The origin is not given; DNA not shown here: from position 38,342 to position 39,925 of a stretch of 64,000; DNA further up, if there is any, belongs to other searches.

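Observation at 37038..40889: Three-gene module of uncharacterised proteins: two tandem 'RPHP'-motif GT-B proteins plus an APH-fold kinase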

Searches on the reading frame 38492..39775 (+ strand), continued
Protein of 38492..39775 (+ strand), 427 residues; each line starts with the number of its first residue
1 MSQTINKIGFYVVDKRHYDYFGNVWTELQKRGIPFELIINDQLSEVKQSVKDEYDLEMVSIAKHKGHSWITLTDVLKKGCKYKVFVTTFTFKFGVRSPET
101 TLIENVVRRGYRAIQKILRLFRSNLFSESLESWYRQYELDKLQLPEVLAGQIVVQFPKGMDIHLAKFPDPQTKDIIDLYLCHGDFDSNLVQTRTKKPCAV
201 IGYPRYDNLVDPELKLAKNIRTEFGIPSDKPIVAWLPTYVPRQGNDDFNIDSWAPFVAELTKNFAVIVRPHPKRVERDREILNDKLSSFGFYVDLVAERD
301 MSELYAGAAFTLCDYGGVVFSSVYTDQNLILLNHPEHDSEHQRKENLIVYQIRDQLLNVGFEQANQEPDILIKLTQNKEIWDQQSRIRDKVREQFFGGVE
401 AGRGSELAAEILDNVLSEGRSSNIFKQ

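Call 66: search_protein_families(library=pfam, proteins=[L017:3-2267:+, L017:5098-5889:+], max_evalue=0.001)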
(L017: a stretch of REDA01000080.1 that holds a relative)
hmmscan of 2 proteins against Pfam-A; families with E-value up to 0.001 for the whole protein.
L017:3-2267:+ (754 aa): 2 families
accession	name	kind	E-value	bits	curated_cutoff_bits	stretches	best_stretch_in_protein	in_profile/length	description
PF01326.24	PPDK_N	-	1.1e-16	61.5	27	1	37-134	100-212/328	Pyruvate phosphate dikinase, AMP/ATP-binding domain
PF00391.29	PEP-utilizers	-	2.9e-13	49.7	23.1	1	677-736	3-61/72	PEP-utilising enzyme, mobile domain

L017:5098-5889:+ (263 aa): 3 families
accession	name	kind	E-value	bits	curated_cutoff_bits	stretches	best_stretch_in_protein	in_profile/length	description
PF12804.13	NTP_transf_3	-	5.5e-16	59.6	27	1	12-132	1-124/160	MobA-like NTP transferase domain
PF00483.29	NTP_transferase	-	5.2e-12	46.3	21.2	1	12-75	2-66/245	Nucleotidyl transferase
PF01128.25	IspD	-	1.8e-05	25.1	27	1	10-64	1-53/221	2-C-methyl-D-erythritol 4-phosphate cytidylyltransferase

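Call 73: search_solved_structures(query=A2, max_evalue=10, show_alignments=3)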
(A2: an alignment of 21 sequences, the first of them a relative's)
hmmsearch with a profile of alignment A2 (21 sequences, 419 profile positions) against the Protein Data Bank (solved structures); distinct sequences matched with E-value up to 10: 1.
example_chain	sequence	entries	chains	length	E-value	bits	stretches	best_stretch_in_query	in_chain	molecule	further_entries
8qoy_A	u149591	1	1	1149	1.7e-06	30.5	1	196-275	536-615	TagF-like capsule polymerase Cps3D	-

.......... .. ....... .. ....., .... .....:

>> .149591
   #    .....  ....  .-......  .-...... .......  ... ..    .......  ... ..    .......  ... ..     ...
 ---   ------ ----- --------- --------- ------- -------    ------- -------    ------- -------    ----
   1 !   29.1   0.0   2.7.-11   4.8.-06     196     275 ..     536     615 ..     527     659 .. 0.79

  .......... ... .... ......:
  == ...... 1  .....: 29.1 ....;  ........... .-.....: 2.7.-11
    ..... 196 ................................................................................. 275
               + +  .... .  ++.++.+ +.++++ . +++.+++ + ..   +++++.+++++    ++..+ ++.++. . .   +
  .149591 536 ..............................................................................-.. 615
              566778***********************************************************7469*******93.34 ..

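Call 86: find_encoding_contigs(protein=P0134, flank=10000, max_places=1)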
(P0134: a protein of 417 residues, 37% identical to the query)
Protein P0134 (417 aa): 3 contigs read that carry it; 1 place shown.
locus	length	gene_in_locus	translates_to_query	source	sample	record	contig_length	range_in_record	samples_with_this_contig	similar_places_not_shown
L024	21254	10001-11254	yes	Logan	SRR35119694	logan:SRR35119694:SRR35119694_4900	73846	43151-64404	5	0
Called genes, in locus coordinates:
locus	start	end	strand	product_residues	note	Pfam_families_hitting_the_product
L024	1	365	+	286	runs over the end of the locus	PF02348:CTP_transf_3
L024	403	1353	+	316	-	-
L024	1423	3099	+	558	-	PF02543:Carbam_trans_N, PF00814:TsaD (faint), PF22521:HypF_C_2 (faint), PF16861:Carbam_trans_C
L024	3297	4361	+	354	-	PF03102:NeuB, PF08666:SAF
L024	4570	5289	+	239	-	PF02585:PIG-L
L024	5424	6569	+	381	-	PF13439:Glyco_transf_4, PF13579:Glyco_trans_4_4, PF00534:Glycos_transf_1, PF13692:Glyco_trans_1_4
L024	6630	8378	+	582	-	PF02543:Carbam_trans_N, PF16861:Carbam_trans_C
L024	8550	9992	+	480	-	-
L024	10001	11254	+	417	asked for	PF04464:Glyphos_transf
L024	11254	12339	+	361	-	PF19974:TCAD9, PF01163:RIO1 (weak), PF01636:APH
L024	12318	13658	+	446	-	PF04932:Wzy_C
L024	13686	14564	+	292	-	PF00535:Glycos_transf_2, PF13641:Glyco_tranf_2_3 (faint)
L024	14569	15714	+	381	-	PF26337:Gtf3_C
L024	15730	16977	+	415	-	PF00005:ABC_tran, PF14524:Wzt_C (weak)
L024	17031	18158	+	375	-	PF14307:Glyco_tran_WbsX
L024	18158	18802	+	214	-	PF00117:GATase, PF01174:SNO (faint)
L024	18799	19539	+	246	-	PF00977:His_biosynth, PF03060:NMO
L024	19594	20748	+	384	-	PF02540:NAD_synthase (faint)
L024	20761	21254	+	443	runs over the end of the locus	PF00535:Glycos_transf_2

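Call 88: search_protein_families(library=pfam, proteins=[L024:15730-16977:+], max_evalue=1)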
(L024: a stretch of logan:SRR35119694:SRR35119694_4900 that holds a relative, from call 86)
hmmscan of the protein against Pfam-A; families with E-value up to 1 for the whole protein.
L024:15730-16977:+ (415 aa): 16 families
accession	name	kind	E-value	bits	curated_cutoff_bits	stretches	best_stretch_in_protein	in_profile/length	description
PF00005.33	ABC_tran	-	1.6e-24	87.5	25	1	54-185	1-135/137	ABC transporter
PF14524.12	Wzt_C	-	2.2e-07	31.4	30.4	1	264-388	8-130/143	Wzt C-terminal domain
PF13304.12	AAA_21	-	1.2e-05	26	27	2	68-106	3-47/304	AAA domain, putative AbiEii toxin, Type IV TA system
PF13401.12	AAA_22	-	0.00028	21.6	27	1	65-206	6-109/130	AAA domain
PF13476.12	AAA_23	-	0.0017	19.4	27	1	56-90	12-45/201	AAA domain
PF13555.12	AAA_29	-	0.013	15.7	27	1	57-92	15-50/61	P-loop containing region of AAA domain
PF13175.12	AAA_15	-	0.025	14.6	32.1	1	69-124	28-59/374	AAA ATPase domain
PF00004.35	AAA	-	0.038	14.9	21.2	0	69-208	3-95/131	ATPase family associated with various cellular activities (AAA)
PF03051.21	Peptidase_C1_2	-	0.052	12.8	22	1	203-248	281-324/438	Peptidase C1-like family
PF03205.20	MobB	-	0.082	13.2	26.6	1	67-90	2-25/133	Molybdopterin guanine dinucleotide synthesis protein B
PF03193.22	RsgA_GTPase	-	0.11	12.8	30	1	54-96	97-138/174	RsgA GTPase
PF01926.29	MMR_HSR1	-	0.12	12.9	21.9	1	68-89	3-23/113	50S ribosome-binding GTPase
PF19993.5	DO-GTPase2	-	0.14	12.2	27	1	66-88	2-24/226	Double-GTPase 2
PF20720.3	nSTAND3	-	0.16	12.1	27.2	1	59-85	12-38/155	Novel STAND NTPase 3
PF13604.12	AAA_30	-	0.16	12.1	27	1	66-92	20-46/191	AAA domain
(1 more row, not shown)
